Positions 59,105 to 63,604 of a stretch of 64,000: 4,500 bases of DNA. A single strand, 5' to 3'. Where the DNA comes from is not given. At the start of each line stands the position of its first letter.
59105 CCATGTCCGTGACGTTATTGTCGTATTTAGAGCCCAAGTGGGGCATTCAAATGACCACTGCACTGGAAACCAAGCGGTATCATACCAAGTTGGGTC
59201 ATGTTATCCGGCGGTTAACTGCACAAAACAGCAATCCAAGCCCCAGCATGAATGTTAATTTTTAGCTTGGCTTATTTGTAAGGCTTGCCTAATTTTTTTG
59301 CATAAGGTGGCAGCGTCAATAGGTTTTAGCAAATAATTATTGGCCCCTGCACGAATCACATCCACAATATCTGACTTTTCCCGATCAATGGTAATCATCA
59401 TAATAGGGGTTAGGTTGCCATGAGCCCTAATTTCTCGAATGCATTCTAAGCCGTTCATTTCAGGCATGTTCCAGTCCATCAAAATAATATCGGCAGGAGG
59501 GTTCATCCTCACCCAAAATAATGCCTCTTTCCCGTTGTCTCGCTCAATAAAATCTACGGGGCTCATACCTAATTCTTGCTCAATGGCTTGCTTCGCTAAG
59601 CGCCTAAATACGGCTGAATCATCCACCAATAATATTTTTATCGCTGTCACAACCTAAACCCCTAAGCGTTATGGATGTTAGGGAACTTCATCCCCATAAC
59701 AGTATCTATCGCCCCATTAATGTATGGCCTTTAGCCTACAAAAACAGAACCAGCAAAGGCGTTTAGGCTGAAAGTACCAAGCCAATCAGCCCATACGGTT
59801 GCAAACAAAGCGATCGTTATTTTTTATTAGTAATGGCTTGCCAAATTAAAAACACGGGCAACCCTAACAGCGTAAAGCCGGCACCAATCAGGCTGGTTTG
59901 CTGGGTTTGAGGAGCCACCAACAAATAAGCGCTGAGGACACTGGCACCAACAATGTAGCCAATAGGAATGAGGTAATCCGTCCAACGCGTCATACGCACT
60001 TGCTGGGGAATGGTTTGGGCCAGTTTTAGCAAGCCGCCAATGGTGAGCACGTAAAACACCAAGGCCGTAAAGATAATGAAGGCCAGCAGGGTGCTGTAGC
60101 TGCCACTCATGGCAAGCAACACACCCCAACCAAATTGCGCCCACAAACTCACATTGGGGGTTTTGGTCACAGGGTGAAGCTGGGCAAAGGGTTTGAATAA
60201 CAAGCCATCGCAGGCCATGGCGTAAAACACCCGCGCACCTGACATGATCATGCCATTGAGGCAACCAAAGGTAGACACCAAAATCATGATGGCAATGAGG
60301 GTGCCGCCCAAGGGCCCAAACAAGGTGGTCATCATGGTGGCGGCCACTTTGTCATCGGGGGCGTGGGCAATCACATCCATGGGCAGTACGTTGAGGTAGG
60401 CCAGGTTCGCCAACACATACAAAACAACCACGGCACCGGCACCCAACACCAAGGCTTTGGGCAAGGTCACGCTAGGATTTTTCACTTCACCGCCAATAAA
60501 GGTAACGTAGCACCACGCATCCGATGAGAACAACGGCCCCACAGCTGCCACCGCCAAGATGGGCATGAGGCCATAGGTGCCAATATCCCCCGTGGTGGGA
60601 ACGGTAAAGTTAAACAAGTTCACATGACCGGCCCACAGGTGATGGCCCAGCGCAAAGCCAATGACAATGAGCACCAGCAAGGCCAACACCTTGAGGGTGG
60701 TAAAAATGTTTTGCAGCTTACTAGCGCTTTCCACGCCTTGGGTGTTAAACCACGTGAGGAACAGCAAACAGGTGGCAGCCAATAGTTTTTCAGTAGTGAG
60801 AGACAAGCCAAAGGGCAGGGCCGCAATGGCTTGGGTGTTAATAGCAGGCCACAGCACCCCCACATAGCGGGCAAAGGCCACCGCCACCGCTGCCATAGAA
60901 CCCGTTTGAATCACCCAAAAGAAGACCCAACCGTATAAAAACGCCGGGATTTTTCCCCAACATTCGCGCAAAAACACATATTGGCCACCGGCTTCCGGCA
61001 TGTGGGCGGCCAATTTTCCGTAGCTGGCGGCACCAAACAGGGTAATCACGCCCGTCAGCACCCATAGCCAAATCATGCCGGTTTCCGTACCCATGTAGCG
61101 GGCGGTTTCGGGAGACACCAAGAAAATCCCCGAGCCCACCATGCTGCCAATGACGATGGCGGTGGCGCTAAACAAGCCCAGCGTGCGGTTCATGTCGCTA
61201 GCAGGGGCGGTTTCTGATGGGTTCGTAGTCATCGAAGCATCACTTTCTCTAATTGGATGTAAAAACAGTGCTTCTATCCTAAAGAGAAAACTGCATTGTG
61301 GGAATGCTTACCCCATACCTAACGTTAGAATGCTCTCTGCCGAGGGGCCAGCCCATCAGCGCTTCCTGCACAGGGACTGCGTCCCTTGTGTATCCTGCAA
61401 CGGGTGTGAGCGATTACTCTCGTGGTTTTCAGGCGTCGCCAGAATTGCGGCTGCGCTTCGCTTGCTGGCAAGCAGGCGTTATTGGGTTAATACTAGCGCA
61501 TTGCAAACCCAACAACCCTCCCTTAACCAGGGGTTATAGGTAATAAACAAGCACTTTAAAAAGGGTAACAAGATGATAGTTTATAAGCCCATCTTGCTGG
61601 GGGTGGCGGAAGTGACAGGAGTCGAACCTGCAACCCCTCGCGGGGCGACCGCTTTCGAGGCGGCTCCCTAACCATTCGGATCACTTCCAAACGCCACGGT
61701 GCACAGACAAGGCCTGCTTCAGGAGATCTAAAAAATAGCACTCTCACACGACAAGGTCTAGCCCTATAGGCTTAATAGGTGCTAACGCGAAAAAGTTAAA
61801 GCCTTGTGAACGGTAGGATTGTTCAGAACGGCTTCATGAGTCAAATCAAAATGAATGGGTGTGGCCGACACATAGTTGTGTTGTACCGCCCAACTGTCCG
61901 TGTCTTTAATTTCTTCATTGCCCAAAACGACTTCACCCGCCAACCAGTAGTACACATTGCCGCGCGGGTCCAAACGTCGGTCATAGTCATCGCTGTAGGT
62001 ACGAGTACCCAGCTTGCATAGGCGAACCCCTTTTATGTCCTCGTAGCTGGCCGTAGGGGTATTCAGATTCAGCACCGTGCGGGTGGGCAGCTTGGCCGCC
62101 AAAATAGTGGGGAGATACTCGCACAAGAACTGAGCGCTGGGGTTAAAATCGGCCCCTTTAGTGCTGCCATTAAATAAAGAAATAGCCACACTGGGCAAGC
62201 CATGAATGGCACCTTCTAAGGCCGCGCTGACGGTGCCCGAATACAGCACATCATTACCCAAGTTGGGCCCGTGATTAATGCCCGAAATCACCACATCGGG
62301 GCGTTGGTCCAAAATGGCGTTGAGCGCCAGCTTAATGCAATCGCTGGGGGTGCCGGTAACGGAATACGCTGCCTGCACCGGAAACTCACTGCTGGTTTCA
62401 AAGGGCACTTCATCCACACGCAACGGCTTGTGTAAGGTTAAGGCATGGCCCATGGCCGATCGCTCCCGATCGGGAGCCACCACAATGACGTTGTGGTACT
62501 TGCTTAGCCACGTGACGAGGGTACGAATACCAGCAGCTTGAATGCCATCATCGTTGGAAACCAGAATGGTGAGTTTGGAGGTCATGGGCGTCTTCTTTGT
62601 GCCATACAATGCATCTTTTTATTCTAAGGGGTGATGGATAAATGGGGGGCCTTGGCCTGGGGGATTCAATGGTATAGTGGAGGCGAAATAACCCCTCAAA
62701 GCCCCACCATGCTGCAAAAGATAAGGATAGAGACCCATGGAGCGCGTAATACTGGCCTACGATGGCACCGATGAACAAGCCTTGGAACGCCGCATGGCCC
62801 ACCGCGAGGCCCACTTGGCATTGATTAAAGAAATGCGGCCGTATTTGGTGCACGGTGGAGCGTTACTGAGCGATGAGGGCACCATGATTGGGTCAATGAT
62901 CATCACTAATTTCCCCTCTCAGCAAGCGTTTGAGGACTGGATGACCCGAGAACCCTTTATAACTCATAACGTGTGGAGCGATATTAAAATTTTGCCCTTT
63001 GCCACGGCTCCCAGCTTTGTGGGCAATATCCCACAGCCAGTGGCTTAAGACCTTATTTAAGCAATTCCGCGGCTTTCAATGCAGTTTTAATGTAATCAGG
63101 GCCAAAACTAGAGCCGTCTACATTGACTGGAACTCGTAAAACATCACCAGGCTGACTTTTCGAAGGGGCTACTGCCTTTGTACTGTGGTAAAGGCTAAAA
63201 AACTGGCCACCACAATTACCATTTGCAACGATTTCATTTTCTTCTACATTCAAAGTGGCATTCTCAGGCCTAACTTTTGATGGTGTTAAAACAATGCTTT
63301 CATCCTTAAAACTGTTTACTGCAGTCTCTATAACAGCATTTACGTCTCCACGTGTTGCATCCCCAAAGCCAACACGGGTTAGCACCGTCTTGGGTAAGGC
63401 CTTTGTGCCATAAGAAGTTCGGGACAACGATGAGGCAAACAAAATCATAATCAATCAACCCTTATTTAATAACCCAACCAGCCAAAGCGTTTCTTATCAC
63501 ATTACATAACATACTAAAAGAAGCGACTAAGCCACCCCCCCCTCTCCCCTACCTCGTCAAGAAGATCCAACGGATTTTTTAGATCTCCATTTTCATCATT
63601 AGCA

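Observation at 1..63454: Recurrent N-terminal 'x-F-G' motif in unrelated hypothetical proteins: possible export or targeting signal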

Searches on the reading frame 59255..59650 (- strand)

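Call 22: search_protein_families(library=pfam, proteins=[window:59255-59650:-], max_evalue=0.001)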
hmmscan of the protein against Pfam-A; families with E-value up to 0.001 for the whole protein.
window:59255-59650:- (131 aa): 1 family
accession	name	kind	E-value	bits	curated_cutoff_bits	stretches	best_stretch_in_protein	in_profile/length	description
PF00072.30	Response_reg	-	8.9e-28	97.1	30.2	1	6-121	1-111/111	Response regulator receiver domain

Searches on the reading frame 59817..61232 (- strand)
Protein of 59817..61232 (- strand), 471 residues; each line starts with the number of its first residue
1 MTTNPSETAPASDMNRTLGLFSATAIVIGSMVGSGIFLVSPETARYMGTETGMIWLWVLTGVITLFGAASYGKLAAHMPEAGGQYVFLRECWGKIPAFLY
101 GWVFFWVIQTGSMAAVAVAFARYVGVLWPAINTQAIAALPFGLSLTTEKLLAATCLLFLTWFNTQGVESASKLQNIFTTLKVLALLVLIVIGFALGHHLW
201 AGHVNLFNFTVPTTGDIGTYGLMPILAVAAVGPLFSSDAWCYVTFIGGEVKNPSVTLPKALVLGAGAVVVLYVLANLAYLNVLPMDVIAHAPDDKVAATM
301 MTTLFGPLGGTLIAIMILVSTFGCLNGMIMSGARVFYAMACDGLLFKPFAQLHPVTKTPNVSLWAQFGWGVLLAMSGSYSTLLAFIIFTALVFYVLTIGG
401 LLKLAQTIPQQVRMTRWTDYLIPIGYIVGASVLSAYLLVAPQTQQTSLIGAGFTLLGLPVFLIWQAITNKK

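Call 22: search_protein_families(library=pfam, proteins=[window:59817-61232:-], max_evalue=0.001)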
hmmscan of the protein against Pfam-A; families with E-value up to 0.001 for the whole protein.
window:59817-61232:- (471 aa): 2 families
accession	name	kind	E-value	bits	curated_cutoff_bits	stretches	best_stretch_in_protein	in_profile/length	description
PF13520.12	AA_permease_2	-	7e-55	187.1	27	1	18-446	1-416/427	Amino acid permease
PF00324.27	AA_permease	-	5.1e-29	101.7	24.6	1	24-437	3-417/470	Amino acid permease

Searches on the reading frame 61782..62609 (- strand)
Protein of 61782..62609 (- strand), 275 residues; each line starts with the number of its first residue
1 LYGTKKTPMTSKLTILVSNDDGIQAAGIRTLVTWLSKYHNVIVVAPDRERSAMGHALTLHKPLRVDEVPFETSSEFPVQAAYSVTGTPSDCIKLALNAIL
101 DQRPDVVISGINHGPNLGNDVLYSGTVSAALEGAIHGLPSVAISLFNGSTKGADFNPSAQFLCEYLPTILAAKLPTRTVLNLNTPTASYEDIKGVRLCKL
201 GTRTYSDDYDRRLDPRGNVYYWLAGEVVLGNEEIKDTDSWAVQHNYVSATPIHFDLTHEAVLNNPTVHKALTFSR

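Call 22: search_protein_families(library=pfam, proteins=[window:61782-62609:-], max_evalue=0.001)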
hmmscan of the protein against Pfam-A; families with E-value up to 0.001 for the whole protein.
window:61782-62609:- (275 aa): 1 family
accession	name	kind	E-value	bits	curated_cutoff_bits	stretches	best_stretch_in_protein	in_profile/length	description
PF01975.23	SurE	-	6.4e-65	218.9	22.1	1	15-206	1-188/189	Survival protein SurE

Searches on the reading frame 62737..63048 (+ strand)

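Call 22: search_protein_families(library=pfam, proteins=[window:62737-63048:+], max_evalue=0.001)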
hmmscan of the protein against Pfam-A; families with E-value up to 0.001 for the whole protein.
window:62737-63048:+ (103 aa): 1 family
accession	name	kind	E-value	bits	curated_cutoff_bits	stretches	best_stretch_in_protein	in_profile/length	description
PF03795.20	YCII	-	1.7e-10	41.7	24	1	1-88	1-94/95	YCII-related domain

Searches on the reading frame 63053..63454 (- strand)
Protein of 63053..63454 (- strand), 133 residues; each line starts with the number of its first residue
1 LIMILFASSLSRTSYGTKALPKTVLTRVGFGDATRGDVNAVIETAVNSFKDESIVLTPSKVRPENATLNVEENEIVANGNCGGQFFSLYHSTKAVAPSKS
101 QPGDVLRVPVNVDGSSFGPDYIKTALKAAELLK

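Call 6: search_protein_families(library=pfam, proteins=[window:63053-63454:-], max_evalue=0.01)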
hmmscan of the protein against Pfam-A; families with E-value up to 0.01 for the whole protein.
window:63053-63454:- (133 aa): 0 families

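Call 93: search_protein_families(library=ncbifam, proteins=[window:63053-63454:-], max_evalue=0.01)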
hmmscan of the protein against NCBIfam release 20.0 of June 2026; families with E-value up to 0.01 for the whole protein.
window:63053-63454:- (133 aa): 1 family
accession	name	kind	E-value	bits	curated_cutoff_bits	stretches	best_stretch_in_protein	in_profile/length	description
NF038175.1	IniB_NTERM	domain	0.0043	17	40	1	3-45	7-47/49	IniB N-terminal domain-containing protein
